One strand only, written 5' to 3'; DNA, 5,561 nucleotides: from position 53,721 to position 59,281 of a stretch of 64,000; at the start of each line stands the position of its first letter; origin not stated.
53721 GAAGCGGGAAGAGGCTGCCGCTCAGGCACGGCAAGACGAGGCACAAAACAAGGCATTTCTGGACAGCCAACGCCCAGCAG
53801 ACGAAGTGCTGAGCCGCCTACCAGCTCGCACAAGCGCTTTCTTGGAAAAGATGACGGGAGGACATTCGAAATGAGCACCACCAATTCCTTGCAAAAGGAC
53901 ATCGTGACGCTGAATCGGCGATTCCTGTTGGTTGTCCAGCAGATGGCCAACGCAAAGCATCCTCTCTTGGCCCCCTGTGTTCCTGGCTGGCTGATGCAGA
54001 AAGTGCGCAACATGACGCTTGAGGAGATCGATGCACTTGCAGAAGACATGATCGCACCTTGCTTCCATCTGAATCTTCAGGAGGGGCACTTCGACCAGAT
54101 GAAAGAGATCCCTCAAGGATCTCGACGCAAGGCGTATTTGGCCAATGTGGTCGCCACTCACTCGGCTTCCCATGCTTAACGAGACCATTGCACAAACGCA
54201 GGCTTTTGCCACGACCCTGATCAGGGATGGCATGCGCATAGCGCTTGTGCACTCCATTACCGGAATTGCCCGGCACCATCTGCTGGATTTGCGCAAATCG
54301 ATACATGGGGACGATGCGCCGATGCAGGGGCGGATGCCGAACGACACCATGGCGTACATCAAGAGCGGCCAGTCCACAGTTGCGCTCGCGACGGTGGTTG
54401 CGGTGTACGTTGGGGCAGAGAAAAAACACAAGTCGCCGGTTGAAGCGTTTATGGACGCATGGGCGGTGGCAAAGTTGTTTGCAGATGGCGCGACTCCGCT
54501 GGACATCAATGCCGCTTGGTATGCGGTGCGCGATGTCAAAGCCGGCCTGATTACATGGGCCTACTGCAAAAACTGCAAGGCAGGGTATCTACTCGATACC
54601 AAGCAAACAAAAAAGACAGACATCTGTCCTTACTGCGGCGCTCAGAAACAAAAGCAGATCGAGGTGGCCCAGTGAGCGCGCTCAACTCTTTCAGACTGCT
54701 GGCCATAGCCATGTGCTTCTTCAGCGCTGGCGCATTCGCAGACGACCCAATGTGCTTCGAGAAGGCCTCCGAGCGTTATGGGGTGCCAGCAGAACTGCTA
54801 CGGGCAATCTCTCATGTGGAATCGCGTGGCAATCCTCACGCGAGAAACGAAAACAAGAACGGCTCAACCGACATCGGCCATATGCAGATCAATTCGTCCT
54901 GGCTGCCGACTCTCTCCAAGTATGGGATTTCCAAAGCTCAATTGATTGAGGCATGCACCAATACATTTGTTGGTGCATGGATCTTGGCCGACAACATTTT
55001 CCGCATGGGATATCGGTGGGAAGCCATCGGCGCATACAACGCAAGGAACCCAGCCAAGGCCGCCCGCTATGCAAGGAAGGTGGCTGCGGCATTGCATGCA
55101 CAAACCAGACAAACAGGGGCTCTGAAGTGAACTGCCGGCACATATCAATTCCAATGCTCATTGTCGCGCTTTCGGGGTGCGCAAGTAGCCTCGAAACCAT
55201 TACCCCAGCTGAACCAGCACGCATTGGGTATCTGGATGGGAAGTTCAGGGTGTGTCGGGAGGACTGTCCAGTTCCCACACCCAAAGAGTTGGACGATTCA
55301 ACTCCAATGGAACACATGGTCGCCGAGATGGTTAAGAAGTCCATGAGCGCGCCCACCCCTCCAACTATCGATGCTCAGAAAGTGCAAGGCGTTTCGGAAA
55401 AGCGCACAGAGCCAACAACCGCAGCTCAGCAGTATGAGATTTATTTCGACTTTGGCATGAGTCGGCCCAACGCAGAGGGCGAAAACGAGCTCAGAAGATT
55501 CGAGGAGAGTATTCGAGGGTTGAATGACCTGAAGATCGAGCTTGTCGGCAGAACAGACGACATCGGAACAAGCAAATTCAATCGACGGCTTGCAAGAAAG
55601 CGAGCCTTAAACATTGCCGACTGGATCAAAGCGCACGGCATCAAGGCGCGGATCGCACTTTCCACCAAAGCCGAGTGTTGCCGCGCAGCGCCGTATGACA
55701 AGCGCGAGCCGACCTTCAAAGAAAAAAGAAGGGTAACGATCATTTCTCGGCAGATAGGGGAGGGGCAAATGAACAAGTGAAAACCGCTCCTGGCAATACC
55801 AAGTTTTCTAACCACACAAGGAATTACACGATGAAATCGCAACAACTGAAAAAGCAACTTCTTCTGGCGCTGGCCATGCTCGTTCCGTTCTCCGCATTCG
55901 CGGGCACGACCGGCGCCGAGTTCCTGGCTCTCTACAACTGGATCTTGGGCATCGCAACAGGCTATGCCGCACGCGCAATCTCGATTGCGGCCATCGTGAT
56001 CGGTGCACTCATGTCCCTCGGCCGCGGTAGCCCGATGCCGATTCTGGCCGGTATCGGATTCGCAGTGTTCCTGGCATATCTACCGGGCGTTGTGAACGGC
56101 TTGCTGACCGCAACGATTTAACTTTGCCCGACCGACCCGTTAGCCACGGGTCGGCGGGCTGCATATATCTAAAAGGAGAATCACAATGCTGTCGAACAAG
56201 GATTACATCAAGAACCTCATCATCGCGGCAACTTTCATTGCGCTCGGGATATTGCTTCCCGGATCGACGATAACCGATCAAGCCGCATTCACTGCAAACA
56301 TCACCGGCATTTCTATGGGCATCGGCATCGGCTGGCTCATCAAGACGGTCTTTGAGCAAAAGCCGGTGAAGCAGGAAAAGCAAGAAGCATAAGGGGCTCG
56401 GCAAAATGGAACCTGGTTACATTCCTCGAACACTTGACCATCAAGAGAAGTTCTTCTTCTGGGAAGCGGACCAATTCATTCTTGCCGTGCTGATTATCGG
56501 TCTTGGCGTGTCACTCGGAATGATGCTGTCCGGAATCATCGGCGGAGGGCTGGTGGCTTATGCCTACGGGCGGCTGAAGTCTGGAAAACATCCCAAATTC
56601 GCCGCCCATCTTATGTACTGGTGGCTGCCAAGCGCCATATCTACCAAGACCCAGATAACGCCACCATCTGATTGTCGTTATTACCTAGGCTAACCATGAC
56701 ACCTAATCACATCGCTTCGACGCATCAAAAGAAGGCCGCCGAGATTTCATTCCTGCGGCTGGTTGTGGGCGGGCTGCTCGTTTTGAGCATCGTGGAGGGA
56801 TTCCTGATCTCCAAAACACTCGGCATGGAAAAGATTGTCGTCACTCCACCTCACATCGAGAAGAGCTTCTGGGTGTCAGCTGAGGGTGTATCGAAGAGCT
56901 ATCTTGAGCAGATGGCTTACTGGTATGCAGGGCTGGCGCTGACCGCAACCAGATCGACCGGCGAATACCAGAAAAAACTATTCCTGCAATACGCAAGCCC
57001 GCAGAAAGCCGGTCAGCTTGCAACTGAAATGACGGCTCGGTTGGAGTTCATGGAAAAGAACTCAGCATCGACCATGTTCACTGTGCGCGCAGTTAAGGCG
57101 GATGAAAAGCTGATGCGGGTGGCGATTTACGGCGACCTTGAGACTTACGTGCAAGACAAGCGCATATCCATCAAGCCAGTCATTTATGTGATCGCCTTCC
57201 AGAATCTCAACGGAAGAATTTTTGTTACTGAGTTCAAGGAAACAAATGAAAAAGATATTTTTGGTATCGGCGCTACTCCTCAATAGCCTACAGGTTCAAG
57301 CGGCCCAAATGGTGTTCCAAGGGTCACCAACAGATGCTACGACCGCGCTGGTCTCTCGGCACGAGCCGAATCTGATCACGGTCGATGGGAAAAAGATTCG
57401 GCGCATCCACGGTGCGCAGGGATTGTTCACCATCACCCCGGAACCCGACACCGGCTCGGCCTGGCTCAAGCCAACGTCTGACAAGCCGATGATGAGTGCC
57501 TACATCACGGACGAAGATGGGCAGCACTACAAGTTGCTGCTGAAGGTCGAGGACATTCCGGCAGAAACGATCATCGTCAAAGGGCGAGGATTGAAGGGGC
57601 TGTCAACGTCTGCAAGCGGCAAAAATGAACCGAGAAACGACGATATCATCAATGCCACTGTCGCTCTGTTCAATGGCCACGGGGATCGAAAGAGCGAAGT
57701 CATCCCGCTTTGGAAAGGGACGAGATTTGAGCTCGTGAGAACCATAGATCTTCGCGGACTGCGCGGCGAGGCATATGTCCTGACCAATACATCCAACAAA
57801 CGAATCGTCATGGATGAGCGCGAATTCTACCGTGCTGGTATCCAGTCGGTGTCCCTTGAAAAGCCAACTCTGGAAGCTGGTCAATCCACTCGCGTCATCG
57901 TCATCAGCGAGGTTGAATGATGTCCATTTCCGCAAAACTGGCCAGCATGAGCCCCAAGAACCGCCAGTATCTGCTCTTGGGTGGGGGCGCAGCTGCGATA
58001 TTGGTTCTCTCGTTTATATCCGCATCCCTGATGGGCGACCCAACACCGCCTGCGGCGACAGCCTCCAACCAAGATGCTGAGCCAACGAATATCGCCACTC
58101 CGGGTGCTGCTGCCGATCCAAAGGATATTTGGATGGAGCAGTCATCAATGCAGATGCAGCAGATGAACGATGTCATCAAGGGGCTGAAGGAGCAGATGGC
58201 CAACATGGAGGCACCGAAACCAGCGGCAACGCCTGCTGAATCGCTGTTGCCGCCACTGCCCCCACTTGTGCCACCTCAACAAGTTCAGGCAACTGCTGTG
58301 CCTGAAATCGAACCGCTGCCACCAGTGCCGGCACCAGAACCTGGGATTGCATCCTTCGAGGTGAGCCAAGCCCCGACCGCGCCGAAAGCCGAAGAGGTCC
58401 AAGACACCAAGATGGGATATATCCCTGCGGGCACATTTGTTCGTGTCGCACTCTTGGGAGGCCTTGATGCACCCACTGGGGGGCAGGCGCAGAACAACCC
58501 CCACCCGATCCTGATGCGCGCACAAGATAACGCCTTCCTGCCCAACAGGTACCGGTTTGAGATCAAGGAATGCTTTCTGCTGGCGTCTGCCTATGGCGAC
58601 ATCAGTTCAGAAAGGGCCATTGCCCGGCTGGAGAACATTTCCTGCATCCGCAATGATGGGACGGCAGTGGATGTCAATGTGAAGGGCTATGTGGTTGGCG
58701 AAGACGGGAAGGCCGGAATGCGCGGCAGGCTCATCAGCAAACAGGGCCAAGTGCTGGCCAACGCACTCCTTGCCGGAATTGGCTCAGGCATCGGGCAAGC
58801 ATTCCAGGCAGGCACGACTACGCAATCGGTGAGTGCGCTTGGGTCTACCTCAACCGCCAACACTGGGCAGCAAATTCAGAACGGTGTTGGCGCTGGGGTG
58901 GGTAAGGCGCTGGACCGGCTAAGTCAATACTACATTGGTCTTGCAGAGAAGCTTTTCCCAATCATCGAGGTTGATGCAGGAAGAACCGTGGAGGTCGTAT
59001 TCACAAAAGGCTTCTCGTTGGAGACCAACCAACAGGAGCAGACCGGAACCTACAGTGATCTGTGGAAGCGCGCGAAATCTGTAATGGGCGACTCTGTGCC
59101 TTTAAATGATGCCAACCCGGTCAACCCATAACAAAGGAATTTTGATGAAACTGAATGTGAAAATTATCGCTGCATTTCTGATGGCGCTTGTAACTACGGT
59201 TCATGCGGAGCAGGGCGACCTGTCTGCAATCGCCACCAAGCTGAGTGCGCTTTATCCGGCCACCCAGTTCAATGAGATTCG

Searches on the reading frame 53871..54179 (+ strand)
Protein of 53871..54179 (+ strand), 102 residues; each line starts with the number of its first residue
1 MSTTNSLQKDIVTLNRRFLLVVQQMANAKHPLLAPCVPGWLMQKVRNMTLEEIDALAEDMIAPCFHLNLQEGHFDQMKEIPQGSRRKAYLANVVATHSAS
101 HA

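Call 4: search_protein_families(library=pfam, proteins=[window:53871-54179:+], max_evalue=0.01)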
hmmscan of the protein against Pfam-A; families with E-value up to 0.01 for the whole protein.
window:53871-54179:+ (102 aa): 0 families

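Call 12: search_protein_families(library=ncbifam, proteins=[window:53871-54179:+], max_evalue=0.01)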
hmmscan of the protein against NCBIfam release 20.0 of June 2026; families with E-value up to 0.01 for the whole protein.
window:53871-54179:+ (102 aa): 0 families

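Call 13: search_protein_families(library=phrogs, proteins=[window:53871-54179:+], max_evalue=0.01)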
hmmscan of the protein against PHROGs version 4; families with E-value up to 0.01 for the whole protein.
window:53871-54179:+ (102 aa): 0 families

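Call 58: search_solved_structures(query=A5, max_evalue=10, show_alignments=1)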
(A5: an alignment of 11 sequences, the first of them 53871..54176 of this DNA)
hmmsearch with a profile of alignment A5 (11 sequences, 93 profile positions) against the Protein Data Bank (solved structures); distinct sequences matched with E-value up to 10: 8.
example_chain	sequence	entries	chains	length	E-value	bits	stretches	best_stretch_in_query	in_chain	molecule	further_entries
1g8e_A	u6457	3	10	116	0.0043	20.3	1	3-76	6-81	FLAGELLAR TRANSCRIPTIONAL ACTIVATOR FLHD | Transcriptional activator flhD | Flagellar transcriptional regulator FlhD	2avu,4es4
5hxg_B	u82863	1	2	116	0.012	18.8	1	3-77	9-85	Flagellar transcriptional regulator FlhD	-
8j56_A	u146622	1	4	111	0.012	18.8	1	5-80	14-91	Flagellar transcriptional regulator FlhD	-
1g55_A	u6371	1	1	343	0.072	16.4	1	35-58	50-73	DNA CYTOSINE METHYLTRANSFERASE DNMT2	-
9hgm_A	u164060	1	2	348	0.072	16.4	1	35-58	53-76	tRNA (cytosine(38)-C(5))-methyltransferase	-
4d4t_A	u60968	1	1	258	0.72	13.2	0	26-60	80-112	MATRIX PROTEIN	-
4v23_A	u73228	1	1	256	0.78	13.1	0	26-60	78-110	MATRIX PROTEIN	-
4zno_A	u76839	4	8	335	1.3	12.4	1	6-48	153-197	Natterin-like protein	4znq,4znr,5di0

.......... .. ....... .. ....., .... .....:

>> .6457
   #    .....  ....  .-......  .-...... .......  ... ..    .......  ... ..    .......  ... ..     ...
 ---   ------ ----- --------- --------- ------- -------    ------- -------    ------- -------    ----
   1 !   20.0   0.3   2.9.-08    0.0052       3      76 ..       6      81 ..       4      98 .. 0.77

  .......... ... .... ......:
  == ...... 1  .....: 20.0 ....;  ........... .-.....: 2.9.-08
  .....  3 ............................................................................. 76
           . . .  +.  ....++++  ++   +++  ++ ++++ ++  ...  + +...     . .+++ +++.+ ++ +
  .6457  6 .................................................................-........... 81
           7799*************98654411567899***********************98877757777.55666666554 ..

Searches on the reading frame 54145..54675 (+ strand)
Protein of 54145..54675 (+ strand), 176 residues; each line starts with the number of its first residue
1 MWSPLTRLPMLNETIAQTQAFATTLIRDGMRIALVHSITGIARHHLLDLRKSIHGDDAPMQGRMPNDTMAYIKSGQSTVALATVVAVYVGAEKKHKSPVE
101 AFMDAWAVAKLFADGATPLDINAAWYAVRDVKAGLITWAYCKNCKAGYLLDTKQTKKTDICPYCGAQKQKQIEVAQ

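Call 4: search_protein_families(library=pfam, proteins=[window:54145-54675:+], max_evalue=0.01)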
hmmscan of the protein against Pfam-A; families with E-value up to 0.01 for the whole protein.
window:54145-54675:+ (176 aa): 1 family
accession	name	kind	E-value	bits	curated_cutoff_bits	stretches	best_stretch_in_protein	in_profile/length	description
PF05280.16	FlhC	-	1.2e-11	45.1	27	1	18-165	12-161/173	Flagellar transcriptional activator (FlhC)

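Call 12: search_protein_families(library=ncbifam, proteins=[window:54172-54675:+], max_evalue=0.01)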
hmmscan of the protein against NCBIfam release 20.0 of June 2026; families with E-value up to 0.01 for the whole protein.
window:54172-54675:+ (167 aa): 1 family
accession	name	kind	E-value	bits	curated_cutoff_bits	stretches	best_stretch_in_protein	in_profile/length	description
NF009365.1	PRK12722.1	equivalog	7.3e-13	48.7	216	1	10-156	11-158/170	flagellar transcriptional regulator FlhC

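Call 13: search_protein_families(library=phrogs, proteins=[window:54172-54675:+], max_evalue=0.01)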
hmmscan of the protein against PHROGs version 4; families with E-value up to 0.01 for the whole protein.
window:54172-54675:+ (167 aa): 3 families
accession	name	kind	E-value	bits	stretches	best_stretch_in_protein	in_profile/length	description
phrog_19079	-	unknown function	6.6e-10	40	1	10-156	13-161/192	-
phrog_6422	-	moron, auxiliary metabolic gene and host takeover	0.0012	20.2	1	131-161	9-42/120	Lar-like restriction alleviation protein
phrog_15404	-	unknown function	0.0023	19.3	1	131-162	9-40/89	-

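Call 54: search_dna_similar(query=window:54172-54675:+, collection=plasmids, mode=protein, max_evalue=0.001, max_rows=40, rows=spread)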
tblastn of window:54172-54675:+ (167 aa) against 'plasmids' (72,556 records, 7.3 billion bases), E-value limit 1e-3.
Records with a match: 7; places in all: 7; records where one place covers at least 80% of the query: 7.
Best place of each record, by identity: <60% 7.
By first word of the organism name: Delftia 2; Sulfuricystis 1; Simplicispira 1; Candidatus 1; Burkholderia 1; Klebsiella 1.
By predicted mobility (MOB-suite, as given by PLSDB): non-mobilizable 4; conjugative 3.
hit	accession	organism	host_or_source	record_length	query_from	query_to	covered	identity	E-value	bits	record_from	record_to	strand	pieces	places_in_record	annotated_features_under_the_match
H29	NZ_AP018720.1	Sulfuricystis multivorans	-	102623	12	156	87%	34.5%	2e-17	85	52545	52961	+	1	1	FlhC family transcriptional regulator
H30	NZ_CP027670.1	Simplicispira suum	cell culture,Dust collector of pigpen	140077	5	155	90%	32.1%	5e-14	76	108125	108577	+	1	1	FlhC family transcriptional regulator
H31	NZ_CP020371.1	Candidatus Thiodictyon syntrophicum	meromictic lake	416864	12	155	86%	30.2%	1e-8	60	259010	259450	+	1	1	FlhC family transcriptional regulator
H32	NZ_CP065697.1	Delftia acidovorans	-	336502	13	156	86%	29.2%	2e-12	71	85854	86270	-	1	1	FlhC family transcriptional regulator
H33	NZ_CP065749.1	Delftia lacustris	-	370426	13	156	86%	29.2%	2e-12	71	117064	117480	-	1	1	FlhC family transcriptional regulator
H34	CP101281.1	Burkholderia sp. FXe9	bacteria,soil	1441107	7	155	89%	26.3%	3e-7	56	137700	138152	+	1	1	FlhC family transcriptional regulator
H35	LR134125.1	Klebsiella aerogenes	not available: to be reported later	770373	7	155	89%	25.0%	3e-4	47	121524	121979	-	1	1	flhC: Flagellar transcriptional activator FlhC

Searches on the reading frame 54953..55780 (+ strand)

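Call 5: search_protein_families(library=pfam, proteins=[window:54953-55780:+], max_evalue=0.01)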
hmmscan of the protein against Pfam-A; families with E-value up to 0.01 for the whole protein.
window:54953-55780:+ (275 aa): 1 family
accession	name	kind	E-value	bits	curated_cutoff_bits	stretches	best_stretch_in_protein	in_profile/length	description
PF00691.25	OmpA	-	3.7e-09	37.3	27.2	1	164-250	1-88/98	OmpA family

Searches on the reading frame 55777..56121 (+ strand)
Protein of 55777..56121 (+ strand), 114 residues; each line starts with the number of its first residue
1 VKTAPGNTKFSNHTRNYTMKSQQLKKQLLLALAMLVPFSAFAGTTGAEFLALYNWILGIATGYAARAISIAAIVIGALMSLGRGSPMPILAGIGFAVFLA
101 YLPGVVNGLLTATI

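Call 5: search_protein_families(library=pfam, proteins=[window:55777-56121:+], max_evalue=0.01)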
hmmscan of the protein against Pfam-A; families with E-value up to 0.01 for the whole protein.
window:55777-56121:+ (114 aa): 1 family
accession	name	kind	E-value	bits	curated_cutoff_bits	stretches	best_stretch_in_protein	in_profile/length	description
PF04956.18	TrbC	-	3.9e-06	27.4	27.9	1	21-100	9-88/98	TrbC/VIRB2 pilin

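Call 12: search_protein_families(library=ncbifam, proteins=[window:55777-56121:+], max_evalue=0.01)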
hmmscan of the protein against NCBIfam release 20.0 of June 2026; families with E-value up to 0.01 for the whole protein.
window:55777-56121:+ (114 aa): 1 family
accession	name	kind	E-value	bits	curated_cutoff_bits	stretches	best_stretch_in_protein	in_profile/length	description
NF041281.1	TraA_gammapb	subfamily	2.4e-14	53.1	50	1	40-114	1-75/75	TraA family conjugative transfer protein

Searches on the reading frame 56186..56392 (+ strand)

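Call 5: search_protein_families(library=pfam, proteins=[window:56186-56392:+], max_evalue=0.01)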
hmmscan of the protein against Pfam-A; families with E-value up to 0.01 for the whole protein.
window:56186-56392:+ (68 aa): 1 family
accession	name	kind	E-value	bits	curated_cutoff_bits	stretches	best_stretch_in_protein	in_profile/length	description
PF14898.11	DUF4491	-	0.006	17.4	27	1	8-59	28-78/92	Domain of unknown function (DUF4491)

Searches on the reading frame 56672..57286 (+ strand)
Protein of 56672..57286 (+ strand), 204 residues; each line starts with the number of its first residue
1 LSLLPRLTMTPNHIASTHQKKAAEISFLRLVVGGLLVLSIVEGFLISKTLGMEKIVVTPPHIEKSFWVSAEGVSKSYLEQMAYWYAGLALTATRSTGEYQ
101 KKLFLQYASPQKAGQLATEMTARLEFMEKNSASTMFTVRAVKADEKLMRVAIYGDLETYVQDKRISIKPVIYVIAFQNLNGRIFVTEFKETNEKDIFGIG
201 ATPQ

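Call 5: search_protein_families(library=pfam, proteins=[window:56672-57286:+], max_evalue=0.01)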
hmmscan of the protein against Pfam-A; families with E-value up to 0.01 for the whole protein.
window:56672-57286:+ (204 aa): 1 family
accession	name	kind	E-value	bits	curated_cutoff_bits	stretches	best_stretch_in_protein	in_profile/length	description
PF05309.16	TraE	-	8.2e-35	120.3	24.8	1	16-190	8-182/182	TraE protein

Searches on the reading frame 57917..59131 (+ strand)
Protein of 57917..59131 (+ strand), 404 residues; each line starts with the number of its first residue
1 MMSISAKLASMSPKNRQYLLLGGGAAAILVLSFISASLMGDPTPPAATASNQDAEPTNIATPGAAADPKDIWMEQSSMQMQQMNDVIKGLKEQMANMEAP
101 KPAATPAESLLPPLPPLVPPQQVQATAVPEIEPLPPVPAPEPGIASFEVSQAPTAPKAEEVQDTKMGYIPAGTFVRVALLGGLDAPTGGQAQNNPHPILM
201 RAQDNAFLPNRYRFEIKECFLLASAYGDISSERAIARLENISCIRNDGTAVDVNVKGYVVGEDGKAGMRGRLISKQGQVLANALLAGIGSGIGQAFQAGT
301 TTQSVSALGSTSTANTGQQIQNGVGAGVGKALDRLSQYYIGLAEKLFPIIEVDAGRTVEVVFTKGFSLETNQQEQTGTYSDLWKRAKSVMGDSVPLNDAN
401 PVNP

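Call 5: search_protein_families(library=pfam, proteins=[window:57917-59131:+], max_evalue=0.01)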
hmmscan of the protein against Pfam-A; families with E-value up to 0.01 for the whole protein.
window:57917-59131:+ (404 aa): 1 family
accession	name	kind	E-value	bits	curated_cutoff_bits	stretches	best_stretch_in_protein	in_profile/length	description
PF03743.19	TrbI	-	4.9e-40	137.8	35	1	168-368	1-188/188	Bacterial conjugation TrbI-like protein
